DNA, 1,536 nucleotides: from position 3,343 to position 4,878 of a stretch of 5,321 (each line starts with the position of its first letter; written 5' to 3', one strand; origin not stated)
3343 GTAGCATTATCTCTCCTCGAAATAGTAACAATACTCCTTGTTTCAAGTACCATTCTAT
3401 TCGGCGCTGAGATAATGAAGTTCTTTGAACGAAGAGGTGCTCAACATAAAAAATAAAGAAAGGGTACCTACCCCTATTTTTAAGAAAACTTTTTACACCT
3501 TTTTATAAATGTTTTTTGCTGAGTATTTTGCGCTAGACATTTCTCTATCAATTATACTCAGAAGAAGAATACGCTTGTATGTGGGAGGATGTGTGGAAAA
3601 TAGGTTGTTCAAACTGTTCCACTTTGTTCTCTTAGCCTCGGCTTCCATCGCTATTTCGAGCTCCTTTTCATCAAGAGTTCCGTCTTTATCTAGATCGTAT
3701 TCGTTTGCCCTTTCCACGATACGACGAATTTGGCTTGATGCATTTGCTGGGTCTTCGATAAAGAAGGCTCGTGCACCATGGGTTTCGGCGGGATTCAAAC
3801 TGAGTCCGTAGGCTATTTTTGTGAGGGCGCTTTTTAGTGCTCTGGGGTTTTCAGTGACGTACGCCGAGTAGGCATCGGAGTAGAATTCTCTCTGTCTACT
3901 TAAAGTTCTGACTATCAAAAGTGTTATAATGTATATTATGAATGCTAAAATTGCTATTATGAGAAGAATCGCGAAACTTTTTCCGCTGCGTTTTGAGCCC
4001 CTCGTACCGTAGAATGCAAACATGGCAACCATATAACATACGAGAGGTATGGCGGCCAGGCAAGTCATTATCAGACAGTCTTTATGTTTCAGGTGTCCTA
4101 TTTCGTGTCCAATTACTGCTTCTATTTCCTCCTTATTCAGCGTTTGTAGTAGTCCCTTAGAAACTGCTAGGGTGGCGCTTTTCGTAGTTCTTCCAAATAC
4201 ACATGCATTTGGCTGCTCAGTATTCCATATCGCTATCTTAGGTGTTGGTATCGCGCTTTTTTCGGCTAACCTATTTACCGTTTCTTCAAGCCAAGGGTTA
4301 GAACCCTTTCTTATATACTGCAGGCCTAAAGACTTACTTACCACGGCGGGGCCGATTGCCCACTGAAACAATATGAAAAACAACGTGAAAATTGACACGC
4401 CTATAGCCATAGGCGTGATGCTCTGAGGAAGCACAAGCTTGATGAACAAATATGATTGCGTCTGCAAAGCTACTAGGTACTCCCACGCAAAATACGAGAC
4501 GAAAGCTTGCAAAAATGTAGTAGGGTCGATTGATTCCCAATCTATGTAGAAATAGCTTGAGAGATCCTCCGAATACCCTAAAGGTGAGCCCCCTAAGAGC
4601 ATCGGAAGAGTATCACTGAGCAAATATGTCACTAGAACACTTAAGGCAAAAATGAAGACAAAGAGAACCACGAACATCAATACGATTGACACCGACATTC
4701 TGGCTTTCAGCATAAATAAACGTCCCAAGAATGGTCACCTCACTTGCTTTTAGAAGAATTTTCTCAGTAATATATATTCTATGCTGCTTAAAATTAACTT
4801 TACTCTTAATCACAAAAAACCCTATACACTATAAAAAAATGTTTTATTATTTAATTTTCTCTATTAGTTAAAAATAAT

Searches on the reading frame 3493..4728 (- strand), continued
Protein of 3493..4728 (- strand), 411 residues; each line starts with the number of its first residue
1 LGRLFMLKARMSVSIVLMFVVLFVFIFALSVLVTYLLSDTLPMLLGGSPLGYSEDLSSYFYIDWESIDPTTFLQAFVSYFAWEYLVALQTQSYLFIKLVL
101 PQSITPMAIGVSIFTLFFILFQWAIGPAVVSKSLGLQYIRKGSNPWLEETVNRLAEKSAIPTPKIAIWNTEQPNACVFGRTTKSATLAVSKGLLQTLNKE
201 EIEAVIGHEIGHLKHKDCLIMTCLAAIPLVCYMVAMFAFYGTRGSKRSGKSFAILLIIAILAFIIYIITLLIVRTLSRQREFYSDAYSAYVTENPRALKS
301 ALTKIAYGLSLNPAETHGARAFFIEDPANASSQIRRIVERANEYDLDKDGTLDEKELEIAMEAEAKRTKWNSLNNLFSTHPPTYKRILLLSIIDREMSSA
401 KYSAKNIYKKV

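Call 45: search_protein_families(library=ncbifam, proteins=[L052:7632-9812:+], max_evalue=1e-20)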
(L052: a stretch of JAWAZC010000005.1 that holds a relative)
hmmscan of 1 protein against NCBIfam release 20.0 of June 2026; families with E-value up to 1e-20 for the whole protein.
L052:7632-9812:+ (726 aa): 18 families
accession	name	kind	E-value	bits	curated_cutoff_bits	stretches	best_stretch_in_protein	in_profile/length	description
TIGR01511.1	ATPase-IB1_Cu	subfamily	8.4e-183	609.1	397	1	82-664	2-542/542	copper-translocating P-type ATPase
TIGR01525.1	ATPase-IB_hvy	subfamily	1.2e-180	602.1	346.25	1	100-662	1-559/560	heavy metal translocating P-type ATPase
NF007952.0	PRK10671.1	equivalog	4e-133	445.4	1316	1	26-669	184-837/838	copper-exporting P-type ATPase CopA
TIGR01512.1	ATPase-IB2_Cd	subfamily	3.3e-121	405.4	313.5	2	125-466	15-341/494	cadmium family heavy metal-translocating P-type ATPase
NF008262.1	PRK11033.1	equivalog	6.6e-99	332.3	1005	1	44-625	125-695/731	zinc/cadmium/mercury/lead-transporting ATPase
NF033775.1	P_type_ZntA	exception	6.6e-90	302.4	1240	1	43-638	129-707/732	Zn(II)/Cd(II)/Pb(II) translocating P-type ATPase ZntA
TIGR01494.1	ATPase_P-type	subfamily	6.1e-89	298.6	62.3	1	137-634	5-465/478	HAD-IC family P-type ATPase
TIGR01497.1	kdpB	equivalog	1.5e-60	205.1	527.9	1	167-606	107-565/675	potassium-transporting ATPase subunit KdpB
TIGR01647.1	ATPase-IIIA_H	equivalog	2.2e-59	201.4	615.5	2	128-426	55-360/755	plasma-membrane proton-efflux P-type ATPase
NF010609.0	PRK14010.1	equivalog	6.1e-47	160.2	1323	1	173-606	113-560/673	K(+)-transporting ATPase subunit B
TIGR01522.1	ATPase-IIA2_Ca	equivalog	2.1e-39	135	798.3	0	529-609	567-648/854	calcium-transporting P-type ATPase, PMR1-type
TIGR01517.1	ATPase-IIB_Ca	equivalog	3.2e-39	134.8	507.05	0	168-377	159-381/882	calcium-translocating P-type ATPase, PMCA-type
TIGR01657.1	P-ATPase-V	hypoth_equivalog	9e-35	119.5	618.25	0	530-575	783-828/1055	ATP13A2 family polyamine export P-type ATPase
TIGR01116.1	ATPase-IIA1_Ca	equivalog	1.1e-33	116.4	703.4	1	478-613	457-607/799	calcium-translocating P-type ATPase, SERCA-type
TIGR01524.1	ATPase-IIIB_Mg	equivalog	1.7e-32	112.2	610.75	0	530-625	583-678/867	magnesium-translocating P-type ATPase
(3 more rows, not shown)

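Call 49: fold_search(model_id=the predicted structure, library=pdb)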
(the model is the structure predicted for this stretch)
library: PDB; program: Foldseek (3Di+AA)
matches with E <= 10: 500; with E <= 0.001: 12
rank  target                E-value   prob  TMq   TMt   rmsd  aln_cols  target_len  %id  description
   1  4aw6_D                1.1e-05  1.00  0.43  0.42  18.6       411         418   18  Crystal structure of the human nuclear membrane zinc metalloprotease ZMPSTE24 (FACE1) (released 2012-07-25)
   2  4aw6_A                1.9e-05  1.00  0.44  0.42  18.4       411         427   18  Crystal structure of the human nuclear membrane zinc metalloprotease ZMPSTE24 (FACE1) (released 2012-07-25)
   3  4aw6_B                2.6e-05  1.00  0.43  0.43  18.3       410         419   18  Crystal structure of the human nuclear membrane zinc metalloprotease ZMPSTE24 (FACE1) (released 2012-07-25)
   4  4il3_A                3.0e-05  1.00  0.41  0.40  17.8       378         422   15  Crystal Structure of S. mikatae Ste24p (released 2013-02-20)
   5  2ypt_E                5.9e-05  1.00  0.38  0.38  18.2       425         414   17  Crystal structure of the human nuclear membrane zinc metalloprotease ZMPSTE24 mutant (E336A) in complex with a synthet (released 2012-12-05)
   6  4il3_B                6.5e-05  1.00  0.42  0.40  17.8       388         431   18  Crystal Structure of S. mikatae Ste24p (released 2013-02-20)
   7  2ypt_A                9.7e-05  1.00  0.38  0.37  18.2       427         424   17  Crystal structure of the human nuclear membrane zinc metalloprotease ZMPSTE24 mutant (E336A) in complex with a synthet (released 2012-12-05)
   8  2ypt_D                1.2e-04  1.00  0.42  0.41  18.6       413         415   18  Crystal structure of the human nuclear membrane zinc metalloprotease ZMPSTE24 mutant (E336A) in complex with a synthet (released 2012-12-05)
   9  2ypt_B                1.9e-04  1.00  0.38  0.38  18.0       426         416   17  Crystal structure of the human nuclear membrane zinc metalloprotease ZMPSTE24 mutant (E336A) in complex with a synthet (released 2012-12-05)
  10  3cqb_B                2.5e-04  1.00  0.20  0.77   2.1        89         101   35  Crystal structure of heat shock protein HtpX domain from Vibrio parahaemolyticus RIMD 2210633 (released 2008-05-27)
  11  3cqb_A                6.8e-04  1.00  0.18  0.69   1.7        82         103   36  Crystal structure of heat shock protein HtpX domain from Vibrio parahaemolyticus RIMD 2210633 (released 2008-05-27)
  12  6bh8_A                7.2e-04  1.00  0.40  0.44  18.5       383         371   18  Crystal structure of ZMPSTE24 in complex with phosphoramidon (released 2018-08-15)
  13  6bh8_B                1.5e-03  1.00  0.40  0.40  17.9       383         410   18  Crystal structure of ZMPSTE24 in complex with phosphoramidon (released 2018-08-15)
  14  3c37_B                2.1e-03  1.00  0.24  0.42  11.8       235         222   16  X-ray structure of the putative Zn-dependent peptidase Q74D82 at the resolution 1.7 A. Northeast Structural Genomics C (released 2008-02-12)
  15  3c37_A                2.3e-03  1.00  0.23  0.40  14.6       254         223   16  X-ray structure of the putative Zn-dependent peptidase Q74D82 at the resolution 1.7 A. Northeast Structural Genomics C (released 2008-02-12)
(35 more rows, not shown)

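Call 57: find_encoding_contigs(protein=P0007, flank=6000, max_places=2)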
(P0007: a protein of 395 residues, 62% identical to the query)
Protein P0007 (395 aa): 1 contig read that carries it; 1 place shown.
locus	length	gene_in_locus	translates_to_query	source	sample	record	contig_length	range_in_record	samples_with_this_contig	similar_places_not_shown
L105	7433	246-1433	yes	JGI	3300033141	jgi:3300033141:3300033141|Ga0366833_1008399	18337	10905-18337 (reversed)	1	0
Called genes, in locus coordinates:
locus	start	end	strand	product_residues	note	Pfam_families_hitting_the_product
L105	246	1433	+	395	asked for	PF01435:Peptidase_M48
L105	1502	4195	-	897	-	PF00690:Cation_ATPase_N, PF00122:E1-E2_ATPase, PF00702:Hydrolase, PF13246:Cation_ATPase, PF12710:HAD (weak), PF08282:Hydrolase_3 (faint), PF00689:Cation_ATPase_C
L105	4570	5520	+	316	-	PF00582:Usp (weak)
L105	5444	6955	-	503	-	PF00324:AA_permease, PF13520:AA_permease_2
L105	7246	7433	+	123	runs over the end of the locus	-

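Call 58: find_encoding_contigs(protein=P0008, flank=6000, max_places=2)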
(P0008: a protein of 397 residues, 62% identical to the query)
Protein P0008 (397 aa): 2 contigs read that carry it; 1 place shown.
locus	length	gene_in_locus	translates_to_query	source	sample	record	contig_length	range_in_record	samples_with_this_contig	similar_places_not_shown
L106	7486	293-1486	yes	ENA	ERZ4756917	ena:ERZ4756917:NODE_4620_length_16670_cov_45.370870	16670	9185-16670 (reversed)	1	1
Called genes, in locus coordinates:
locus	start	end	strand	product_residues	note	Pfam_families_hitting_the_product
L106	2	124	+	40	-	?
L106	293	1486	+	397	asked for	PF01435:Peptidase_M48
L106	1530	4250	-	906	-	PF00690:Cation_ATPase_N, PF00122:E1-E2_ATPase, PF00702:Hydrolase, PF13246:Cation_ATPase, PF12710:HAD (weak), PF00689:Cation_ATPase_C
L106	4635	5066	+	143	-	-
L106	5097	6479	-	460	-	PF01565:FAD_binding_4, PF02913:FAD-oxidase_C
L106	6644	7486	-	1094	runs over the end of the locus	PF25596:CPSase_L_D1, PF02786:CPSase_L_D2, PF02787:CPSase_L_D3, PF25596:CPSase_L_D1, PF02222:ATP-grasp, PF02786:CPSase_L_D2, PF07478:Dala_Dala_lig_C, PF02142:MGS, +6 more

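Call 59: find_encoding_contigs(protein=P0013, flank=6000, max_places=3)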
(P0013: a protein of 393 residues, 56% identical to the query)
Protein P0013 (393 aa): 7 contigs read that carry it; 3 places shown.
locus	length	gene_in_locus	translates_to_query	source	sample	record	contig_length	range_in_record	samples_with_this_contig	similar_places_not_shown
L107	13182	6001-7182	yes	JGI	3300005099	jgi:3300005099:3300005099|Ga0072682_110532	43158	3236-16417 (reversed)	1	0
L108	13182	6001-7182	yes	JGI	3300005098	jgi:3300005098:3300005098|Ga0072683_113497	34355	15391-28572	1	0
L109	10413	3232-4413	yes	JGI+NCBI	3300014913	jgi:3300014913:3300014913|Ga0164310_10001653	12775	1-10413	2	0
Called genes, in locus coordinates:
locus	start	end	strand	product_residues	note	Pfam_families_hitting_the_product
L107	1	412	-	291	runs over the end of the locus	PF10340:Say1_Mug180, PF20434:BD-FAE, PF07859:Abhydrolase_3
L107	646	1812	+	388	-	-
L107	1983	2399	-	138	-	PF01989:AcnX_swivel_put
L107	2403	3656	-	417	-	PF04412:AcnX, PF28403:AcnX_2nd, PF28406:AcnX_3rd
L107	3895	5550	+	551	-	PF01642:MM_CoA_mutase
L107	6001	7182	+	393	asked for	PF01435:Peptidase_M48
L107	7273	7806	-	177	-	PF01966:HD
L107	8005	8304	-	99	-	-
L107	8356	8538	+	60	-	-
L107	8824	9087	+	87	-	-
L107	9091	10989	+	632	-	PF02730:AFOR_N, PF01314:AFOR_C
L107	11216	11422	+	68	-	-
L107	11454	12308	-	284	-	PF11794:HpaB_N, PF03241:HpaB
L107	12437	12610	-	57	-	PF11794:HpaB_N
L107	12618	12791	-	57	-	PF11794:HpaB_N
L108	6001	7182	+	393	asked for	PF01435:Peptidase_M48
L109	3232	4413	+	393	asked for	PF01435:Peptidase_M48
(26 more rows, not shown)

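Call 60: find_encoding_contigs(protein=P0025, flank=6000, max_places=3)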
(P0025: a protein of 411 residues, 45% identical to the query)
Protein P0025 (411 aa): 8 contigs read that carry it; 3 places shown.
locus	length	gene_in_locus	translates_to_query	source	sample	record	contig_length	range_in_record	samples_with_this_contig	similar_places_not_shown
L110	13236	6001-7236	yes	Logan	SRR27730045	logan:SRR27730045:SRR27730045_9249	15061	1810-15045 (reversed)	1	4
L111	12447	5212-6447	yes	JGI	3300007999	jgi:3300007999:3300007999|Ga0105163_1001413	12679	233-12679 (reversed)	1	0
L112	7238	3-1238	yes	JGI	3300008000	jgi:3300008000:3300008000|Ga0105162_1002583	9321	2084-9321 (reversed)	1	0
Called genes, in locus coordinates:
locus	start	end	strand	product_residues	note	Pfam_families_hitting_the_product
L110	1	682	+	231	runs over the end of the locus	?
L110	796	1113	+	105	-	PF01192:RNA_pol_Rpb6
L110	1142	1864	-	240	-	PF02633:Creatininase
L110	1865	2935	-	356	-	PF13500:AAA_26, PF07085:DRTGG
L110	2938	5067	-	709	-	PF02629:CoA_binding, PF13380:CoA_binding_2, PF13607:Succ_CoA_lig, PF19045:Ligase_CoA_2, PF13549:ATP-grasp_5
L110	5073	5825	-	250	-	-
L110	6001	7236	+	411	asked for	PF01435:Peptidase_M48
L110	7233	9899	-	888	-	PF00690:Cation_ATPase_N, PF00122:E1-E2_ATPase, PF00702:Hydrolase, PF13246:Cation_ATPase, PF08282:Hydrolase_3 (faint), PF00689:Cation_ATPase_C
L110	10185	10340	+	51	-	-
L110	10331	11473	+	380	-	PF00330:Aconitase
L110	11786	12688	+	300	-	PF00089:Trypsin, PF13365:Trypsin_2, PF00595:PDZ, PF13180:PDZ_2, PF17820:PDZ_6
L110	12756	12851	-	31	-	-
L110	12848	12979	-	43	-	-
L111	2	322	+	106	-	?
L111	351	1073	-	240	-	PF02633:Creatininase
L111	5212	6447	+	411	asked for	PF01435:Peptidase_M48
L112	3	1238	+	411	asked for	PF01435:Peptidase_M48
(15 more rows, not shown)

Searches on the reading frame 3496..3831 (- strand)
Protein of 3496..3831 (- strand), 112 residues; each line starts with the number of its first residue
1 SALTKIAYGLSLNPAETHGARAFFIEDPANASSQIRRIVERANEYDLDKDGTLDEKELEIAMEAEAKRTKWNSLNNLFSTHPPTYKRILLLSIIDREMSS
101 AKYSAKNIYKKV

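Call 61: search_protein_representatives(protein=window:3496-3831:-)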
Query: 112 residues. Proteins with E-value up to 0.001 (for the whole library): 75; up to 1e-10: 36; up to 1e-30: 5. The best 75 are listed.
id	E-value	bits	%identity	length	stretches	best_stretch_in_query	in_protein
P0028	1.4e-41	156.9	70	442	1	1-111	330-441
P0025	2.4e-40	152.9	63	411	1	1-111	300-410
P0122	2.1e-34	133.8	59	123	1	1-111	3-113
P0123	9.4e-31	122.1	56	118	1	11-111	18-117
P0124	1.0e-30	122.0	57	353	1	1-111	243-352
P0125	1.2e-27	112.1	55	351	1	1-112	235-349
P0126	1.5e-25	105.4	51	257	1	1-112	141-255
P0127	1.3e-24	102.5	48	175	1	1-110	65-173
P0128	4.7e-24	100.6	54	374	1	1-111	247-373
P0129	6.9e-22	93.7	53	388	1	1-102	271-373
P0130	2.8e-21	91.7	56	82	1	31-110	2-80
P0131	2.9e-21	91.7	49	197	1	1-110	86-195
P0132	3.9e-21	91.3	51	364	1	1-109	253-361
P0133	4.9e-21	90.9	49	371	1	1-110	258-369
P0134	5.1e-21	90.9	45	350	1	1-110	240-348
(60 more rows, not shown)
